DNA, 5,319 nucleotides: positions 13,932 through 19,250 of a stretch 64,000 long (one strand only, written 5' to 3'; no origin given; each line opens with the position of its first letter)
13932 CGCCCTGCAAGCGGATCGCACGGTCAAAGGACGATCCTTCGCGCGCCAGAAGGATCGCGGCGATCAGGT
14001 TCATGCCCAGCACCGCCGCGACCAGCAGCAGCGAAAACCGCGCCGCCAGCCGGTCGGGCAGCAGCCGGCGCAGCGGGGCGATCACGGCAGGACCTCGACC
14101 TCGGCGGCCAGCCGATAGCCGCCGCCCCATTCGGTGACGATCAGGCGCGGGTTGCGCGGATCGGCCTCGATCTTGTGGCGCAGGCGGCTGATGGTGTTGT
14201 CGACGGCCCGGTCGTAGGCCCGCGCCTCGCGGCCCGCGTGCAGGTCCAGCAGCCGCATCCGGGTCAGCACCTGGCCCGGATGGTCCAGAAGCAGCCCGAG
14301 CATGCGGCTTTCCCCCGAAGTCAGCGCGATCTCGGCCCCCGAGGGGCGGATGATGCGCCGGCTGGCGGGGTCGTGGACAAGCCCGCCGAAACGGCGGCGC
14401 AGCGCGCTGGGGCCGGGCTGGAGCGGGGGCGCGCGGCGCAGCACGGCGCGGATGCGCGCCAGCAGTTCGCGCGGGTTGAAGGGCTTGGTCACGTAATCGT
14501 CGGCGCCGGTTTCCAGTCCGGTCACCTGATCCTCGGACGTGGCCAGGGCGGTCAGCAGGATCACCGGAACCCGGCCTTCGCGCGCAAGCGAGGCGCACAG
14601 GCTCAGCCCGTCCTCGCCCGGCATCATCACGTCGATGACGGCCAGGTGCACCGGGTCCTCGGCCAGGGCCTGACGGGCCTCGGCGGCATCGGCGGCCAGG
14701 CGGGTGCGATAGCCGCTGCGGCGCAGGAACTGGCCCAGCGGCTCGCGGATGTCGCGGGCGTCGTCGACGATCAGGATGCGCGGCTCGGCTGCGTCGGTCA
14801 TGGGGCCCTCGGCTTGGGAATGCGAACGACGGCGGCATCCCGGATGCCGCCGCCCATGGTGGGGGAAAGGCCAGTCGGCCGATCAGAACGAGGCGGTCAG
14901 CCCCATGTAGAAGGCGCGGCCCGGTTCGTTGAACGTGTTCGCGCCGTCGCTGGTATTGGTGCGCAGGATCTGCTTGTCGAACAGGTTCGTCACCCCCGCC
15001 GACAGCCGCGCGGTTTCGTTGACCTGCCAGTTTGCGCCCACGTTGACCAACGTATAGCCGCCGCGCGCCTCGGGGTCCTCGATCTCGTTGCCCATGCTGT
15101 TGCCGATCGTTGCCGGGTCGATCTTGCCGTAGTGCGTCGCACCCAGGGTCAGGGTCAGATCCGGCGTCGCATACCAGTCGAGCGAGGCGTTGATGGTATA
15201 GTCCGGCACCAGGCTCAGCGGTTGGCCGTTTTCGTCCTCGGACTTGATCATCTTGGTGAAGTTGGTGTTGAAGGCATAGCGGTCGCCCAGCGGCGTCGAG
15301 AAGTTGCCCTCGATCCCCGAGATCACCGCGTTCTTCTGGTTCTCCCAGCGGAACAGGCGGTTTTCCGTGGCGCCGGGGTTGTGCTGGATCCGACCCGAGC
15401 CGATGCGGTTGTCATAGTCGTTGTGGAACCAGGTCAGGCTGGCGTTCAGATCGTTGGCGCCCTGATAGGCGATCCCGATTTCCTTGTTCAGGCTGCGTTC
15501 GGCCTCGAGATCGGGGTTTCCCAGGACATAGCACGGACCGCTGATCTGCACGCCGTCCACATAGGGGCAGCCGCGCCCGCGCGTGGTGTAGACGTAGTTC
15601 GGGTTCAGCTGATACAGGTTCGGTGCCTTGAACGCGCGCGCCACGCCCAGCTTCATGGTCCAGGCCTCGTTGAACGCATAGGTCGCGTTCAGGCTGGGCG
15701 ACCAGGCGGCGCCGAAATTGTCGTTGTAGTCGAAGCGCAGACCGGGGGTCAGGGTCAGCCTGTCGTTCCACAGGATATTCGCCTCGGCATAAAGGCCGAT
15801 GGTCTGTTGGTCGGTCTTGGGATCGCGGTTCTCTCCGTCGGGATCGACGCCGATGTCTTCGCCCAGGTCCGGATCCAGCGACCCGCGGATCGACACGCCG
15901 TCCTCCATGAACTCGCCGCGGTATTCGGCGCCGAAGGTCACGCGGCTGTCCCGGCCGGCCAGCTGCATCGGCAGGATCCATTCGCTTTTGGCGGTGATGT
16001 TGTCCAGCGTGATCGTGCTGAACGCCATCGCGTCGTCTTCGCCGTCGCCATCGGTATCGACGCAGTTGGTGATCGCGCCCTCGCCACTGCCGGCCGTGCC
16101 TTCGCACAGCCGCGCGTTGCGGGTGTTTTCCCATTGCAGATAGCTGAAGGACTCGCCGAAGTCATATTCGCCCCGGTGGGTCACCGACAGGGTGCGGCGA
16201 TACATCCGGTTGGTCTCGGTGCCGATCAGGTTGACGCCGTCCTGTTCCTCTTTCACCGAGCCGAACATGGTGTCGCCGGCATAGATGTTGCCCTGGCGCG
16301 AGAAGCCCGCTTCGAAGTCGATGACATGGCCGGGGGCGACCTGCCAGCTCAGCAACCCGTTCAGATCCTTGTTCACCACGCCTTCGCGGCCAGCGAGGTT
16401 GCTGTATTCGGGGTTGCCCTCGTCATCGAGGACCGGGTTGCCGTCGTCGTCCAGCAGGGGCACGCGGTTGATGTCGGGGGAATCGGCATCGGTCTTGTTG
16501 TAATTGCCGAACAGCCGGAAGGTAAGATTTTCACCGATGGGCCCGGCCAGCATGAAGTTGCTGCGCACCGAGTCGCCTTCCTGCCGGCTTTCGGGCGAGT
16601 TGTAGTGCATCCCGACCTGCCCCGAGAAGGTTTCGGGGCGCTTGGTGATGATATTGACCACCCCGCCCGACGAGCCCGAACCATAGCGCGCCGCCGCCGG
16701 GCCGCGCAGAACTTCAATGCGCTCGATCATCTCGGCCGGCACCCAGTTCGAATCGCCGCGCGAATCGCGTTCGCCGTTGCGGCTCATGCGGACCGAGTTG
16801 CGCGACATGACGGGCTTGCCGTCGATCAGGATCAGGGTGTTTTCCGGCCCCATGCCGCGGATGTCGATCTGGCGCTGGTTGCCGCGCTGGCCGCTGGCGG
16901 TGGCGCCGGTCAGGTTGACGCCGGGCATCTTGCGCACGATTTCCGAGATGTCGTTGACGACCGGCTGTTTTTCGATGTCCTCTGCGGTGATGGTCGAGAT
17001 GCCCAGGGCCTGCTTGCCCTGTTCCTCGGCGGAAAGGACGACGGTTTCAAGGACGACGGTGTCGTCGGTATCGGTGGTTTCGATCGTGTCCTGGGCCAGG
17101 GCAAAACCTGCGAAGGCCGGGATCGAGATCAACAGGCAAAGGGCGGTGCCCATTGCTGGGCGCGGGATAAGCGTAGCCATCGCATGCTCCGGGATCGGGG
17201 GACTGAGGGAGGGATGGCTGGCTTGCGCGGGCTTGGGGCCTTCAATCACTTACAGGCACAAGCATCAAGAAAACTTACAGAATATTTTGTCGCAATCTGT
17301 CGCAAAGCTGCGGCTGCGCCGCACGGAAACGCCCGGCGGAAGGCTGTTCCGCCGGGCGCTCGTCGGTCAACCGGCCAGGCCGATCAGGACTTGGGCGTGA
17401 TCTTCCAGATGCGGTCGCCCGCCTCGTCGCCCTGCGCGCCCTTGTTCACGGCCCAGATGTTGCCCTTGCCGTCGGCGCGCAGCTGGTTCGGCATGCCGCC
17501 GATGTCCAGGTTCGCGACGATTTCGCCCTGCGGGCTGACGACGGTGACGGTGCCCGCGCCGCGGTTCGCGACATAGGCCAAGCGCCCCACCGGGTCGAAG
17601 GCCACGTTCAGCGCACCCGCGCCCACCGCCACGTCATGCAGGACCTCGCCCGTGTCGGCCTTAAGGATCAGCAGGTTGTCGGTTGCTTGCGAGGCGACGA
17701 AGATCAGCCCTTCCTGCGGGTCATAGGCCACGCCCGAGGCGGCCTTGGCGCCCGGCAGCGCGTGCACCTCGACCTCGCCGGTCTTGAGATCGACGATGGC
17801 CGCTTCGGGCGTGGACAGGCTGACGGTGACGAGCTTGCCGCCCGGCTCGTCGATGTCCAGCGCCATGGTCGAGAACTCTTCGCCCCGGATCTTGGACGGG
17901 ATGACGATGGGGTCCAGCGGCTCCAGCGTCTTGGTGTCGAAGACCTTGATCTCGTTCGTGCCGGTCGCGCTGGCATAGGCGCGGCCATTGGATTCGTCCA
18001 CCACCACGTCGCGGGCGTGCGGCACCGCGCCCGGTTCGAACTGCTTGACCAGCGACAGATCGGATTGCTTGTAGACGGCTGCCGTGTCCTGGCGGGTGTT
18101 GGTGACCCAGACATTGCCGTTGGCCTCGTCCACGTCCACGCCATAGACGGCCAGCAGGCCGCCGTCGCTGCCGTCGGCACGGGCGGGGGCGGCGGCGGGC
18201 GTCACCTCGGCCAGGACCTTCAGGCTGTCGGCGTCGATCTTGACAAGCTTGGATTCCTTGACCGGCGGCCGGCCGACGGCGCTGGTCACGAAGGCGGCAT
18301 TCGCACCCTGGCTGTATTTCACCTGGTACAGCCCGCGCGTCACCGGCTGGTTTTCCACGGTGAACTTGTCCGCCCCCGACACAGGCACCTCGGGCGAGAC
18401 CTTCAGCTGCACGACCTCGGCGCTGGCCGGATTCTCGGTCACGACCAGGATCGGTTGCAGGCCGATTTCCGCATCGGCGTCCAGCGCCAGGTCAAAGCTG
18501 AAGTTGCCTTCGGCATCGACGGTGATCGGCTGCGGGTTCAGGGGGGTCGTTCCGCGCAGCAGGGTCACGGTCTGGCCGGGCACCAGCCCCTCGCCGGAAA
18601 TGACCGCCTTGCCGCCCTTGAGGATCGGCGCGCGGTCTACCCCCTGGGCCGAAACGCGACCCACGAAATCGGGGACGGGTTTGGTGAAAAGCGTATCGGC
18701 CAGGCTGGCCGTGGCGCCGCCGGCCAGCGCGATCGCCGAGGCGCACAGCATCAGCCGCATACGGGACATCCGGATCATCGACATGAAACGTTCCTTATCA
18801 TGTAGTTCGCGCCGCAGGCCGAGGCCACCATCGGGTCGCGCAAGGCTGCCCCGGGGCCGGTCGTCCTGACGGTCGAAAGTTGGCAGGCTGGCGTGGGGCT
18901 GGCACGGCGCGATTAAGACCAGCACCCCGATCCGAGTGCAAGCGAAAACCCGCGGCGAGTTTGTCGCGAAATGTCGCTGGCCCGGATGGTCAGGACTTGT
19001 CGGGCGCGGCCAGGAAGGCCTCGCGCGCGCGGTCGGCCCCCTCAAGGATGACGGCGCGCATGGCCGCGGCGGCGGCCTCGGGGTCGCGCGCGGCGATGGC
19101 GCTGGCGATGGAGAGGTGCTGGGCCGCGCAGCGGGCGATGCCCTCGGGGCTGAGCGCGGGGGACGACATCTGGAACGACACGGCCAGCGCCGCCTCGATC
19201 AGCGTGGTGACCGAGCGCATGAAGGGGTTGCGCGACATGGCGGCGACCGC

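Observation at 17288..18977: Shared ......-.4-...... direct repeat upstream of both the TonB-dependent receptor and the YVTN beta-propeller gene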

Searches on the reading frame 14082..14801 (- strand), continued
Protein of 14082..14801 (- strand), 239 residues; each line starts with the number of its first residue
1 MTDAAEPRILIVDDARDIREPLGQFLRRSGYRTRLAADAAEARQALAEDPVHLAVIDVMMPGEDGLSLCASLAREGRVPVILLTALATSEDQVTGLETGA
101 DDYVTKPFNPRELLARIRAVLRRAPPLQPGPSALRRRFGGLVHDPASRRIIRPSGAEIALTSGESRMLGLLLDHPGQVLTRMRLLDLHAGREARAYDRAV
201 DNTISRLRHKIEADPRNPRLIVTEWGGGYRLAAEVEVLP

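Call 86: search_protein_families(library=ncbifam, proteins=[L016:6001-6720:+, L018:5001-5717:+], max_evalue=1e-40)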
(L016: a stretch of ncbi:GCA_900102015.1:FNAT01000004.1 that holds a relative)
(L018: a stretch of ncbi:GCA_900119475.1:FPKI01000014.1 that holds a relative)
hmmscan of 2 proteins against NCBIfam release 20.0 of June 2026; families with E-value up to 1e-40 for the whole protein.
L016:6001-6720:+ (239 aa): 12 families
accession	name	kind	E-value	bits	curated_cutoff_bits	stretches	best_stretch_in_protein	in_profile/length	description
NF007005.1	PRK09468.1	equivalog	2.8e-70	236.4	331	1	7-234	4-234/237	osmolarity response regulator transcription factor OmpR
NF045944.1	ResRegRpaBCyano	equivalog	7.6e-52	176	330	1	10-231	1-227/229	response regulator transcription factor RpaB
NF008034.0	PRK10766.1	equivalog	1.3e-51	175.3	275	1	8-235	4-230/231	two-component system response regulator TorR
NF010430.0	PRK13856.1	equivalog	2.9e-51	174.5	344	1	9-236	4-232/241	two-component response regulator VirG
NF008378.0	PRK11173.1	equivalog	4.2e-49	167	334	1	6-236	3-237/238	two-component system response regulator ArcA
NF008296.0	PRK11083.1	equivalog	5.5e-49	166.6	273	1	6-232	3-226/228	two-component system response regulator CreB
NF040689.1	MtrAB_MtrA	equivalog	6.1e-48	163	300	1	9-230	1-217/219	MtrAB system response regulator MtrA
TIGR02154.1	PhoB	equivalog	6.7e-48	162.9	296.2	1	7-231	3-225/226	phosphate regulon transcriptional regulator PhoB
NF040534.1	resp_reg_YycF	equivalog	3.1e-47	160.8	340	1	8-232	2-228/231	response regulator YycF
NF007982.1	PRK10710.1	equivalog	1.2e-43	149.4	380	1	4-235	5-231/235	envelope stress response regulator BaeR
NF041733.1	resp_reg_CseB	equivalog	1.1e-42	146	350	1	8-214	2-214/228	two-component system response regulator CseB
NF053854.1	RespRegPhoBBctds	equivalog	1.2e-42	145.9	270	1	9-231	1-224/225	two-component system response regulator PhoB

L018:5001-5717:+ (238 aa): 14 families
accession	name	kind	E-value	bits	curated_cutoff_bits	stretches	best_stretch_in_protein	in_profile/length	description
NF007005.1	PRK09468.1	equivalog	4.2e-66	222.8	331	1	7-230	4-230/237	osmolarity response regulator transcription factor OmpR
TIGR02154.1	PhoB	equivalog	2.4e-53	180.8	296.2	1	7-231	3-225/226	phosphate regulon transcriptional regulator PhoB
NF008296.0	PRK11083.1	equivalog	4.1e-53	180.1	273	1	6-232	3-226/228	two-component system response regulator CreB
NF045944.1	ResRegRpaBCyano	equivalog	4.2e-51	173.5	330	1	10-231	1-227/229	response regulator transcription factor RpaB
NF008034.0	PRK10766.1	equivalog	2.9e-49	167.7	275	1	8-234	4-229/231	two-component system response regulator TorR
NF040689.1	MtrAB_MtrA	equivalog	1.5e-48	165.1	300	1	9-231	1-218/219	MtrAB system response regulator MtrA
NF008378.0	PRK11173.1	equivalog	3.4e-48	164.1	334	1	6-235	3-236/238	two-component system response regulator ArcA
NF053854.1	RespRegPhoBBctds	equivalog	8.1e-48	162.7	270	1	9-231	1-224/225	two-component system response regulator PhoB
NF040534.1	resp_reg_YycF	equivalog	7.2e-47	159.6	340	1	8-231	2-227/231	response regulator YycF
NF041733.1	resp_reg_CseB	equivalog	1.5e-46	158.6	350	1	8-230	2-225/228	two-component system response regulator CseB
NF007982.1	PRK10710.1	equivalog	4.7e-46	157.2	380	1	5-232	6-228/235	envelope stress response regulator BaeR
NF033117.2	vanR_ACDEGLN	exception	4.5e-45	154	350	1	9-231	1-225/226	VanR-ABDEGLN family response regulator transcription factor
NF008199.0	PRK10955.1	equivalog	1.1e-44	153.1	341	1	8-229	3-226/232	envelope stress response regulator transcription factor CpxR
NF010430.0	PRK13856.1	equivalog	1.3e-44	152.7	344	1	8-235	3-231/241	two-component response regulator VirG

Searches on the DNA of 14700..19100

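Call 85: search_rna_families(source=window, start=14700, end=19100, threshold=evalue, max_evalue=1)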
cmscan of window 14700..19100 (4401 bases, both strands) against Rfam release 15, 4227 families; matches with E-value up to 1: 0.
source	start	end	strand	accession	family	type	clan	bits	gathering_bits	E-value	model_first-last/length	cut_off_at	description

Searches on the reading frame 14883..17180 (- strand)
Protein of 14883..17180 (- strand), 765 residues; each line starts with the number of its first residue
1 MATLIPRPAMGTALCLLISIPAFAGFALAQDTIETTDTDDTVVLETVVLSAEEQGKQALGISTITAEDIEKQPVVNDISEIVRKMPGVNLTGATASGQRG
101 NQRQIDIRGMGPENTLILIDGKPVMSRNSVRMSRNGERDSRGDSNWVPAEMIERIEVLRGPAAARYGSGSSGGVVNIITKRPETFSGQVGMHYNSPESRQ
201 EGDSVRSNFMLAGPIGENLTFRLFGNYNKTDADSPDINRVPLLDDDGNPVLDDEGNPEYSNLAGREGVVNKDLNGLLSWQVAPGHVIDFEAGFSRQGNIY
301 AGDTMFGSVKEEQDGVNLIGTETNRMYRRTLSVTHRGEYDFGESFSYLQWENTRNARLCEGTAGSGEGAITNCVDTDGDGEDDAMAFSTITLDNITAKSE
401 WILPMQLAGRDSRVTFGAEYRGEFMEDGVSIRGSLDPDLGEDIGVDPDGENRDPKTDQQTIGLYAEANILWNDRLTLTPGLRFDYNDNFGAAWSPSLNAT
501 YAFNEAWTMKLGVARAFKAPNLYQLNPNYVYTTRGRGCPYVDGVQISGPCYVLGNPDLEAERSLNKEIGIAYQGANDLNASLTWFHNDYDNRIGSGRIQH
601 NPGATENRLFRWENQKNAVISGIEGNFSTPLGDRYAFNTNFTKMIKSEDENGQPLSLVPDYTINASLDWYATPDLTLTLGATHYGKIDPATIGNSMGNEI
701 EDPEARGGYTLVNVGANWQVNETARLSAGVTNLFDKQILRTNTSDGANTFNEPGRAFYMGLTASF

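Call 6: search_protein_families(library=pfam, proteins=[window:14883-17180:-])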
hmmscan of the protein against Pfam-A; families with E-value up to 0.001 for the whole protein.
window:14883-17180:- (765 aa): 2 families
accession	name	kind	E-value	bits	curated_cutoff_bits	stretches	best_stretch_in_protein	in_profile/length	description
PF00593.30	TonB_dep_Rec_b-barrel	-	1.2e-57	197.2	27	1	323-733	55-436/436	TonB dependent receptor-like, beta-barrel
PF07715.20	Plug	-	8.6e-28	97.4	23.9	1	60-174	8-107/107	TonB-dependent Receptor Plug Domain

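Call 7: search_protein_families(library=ncbifam, proteins=[window:14883-17180:-])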
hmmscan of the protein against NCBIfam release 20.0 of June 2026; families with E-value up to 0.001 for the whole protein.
window:14883-17180:- (765 aa): 35 families (the best 25 are shown)
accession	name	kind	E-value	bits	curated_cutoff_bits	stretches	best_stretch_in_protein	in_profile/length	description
NF010048.1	PRK13524.1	subfamily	4.8e-272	904.8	493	1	30-765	26-744/744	FepA family TonB-dependent siderophore receptor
NF010051.0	PRK13528.1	subfamily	7.1e-265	880.8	583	1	24-765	17-727/727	FepA family TonB-dependent siderophore receptor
NF010010.0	PRK13483.1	equivalog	2.1e-88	297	927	3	390-765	321-660/660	ligand-gated channel protein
NF010038.0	PRK13513.1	equivalog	6.6e-78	262.9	942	2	455-742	358-641/659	ligand-gated channel protein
NF007478.2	PRK10064.1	equivalog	7.2e-72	242.6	745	1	26-761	17-659/663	catecholate siderophore receptor CirA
TIGR01783.1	TonB-siderophor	subfamily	7.5e-69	233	223.5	2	61-235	6-158/649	TonB-dependent siderophore receptor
NF010011.0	PRK13484.1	equivalog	1.9e-65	221.4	1197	2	463-765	387-682/682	IreA family TonB-dependent siderophore receptor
TIGR01785.1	TonB-hemin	subfamily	6.9e-57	193.3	316.85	1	45-765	2-677/677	TonB-dependent heme/hemoglobin receptor family protein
TIGR01786.1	TonB-hemlactrns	subfamily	2.4e-56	191.5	323.75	2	452-765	384-719/719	TonB-dependent hemoglobin/transferrin/lactoferrin family receptor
NF010012.0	PRK13486.1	equivalog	1.8e-53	182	924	1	56-738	41-653/696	TonB-dependent receptor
NF050067.1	TonBEntbctnRecCfrA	equivalog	3.7e-40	137.9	1200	2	34-355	16-325/698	TonB-dependent ferric enterobactin receptor CfrA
TIGR01779.1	TonB-B12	equivalog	1.6e-37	129.3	599.7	3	38-191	22-166/614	TonB-dependent vitamin B12 receptor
TIGR01782.1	TonB-Xanth-Caul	subfamily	3.4e-36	124.9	310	2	457-765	553-868/868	TonB-dependent receptor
NF007926.1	PRK10641.1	equivalog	1.3e-31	109.9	836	2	18-197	11-170/617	TonB-dependent vitamin B12 receptor BtuB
NF053590.1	TonB_dep_TOL0244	equivalog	1.2e-25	90.2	645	2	455-739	322-581/604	TOL_0244 family TonB-dependent receptor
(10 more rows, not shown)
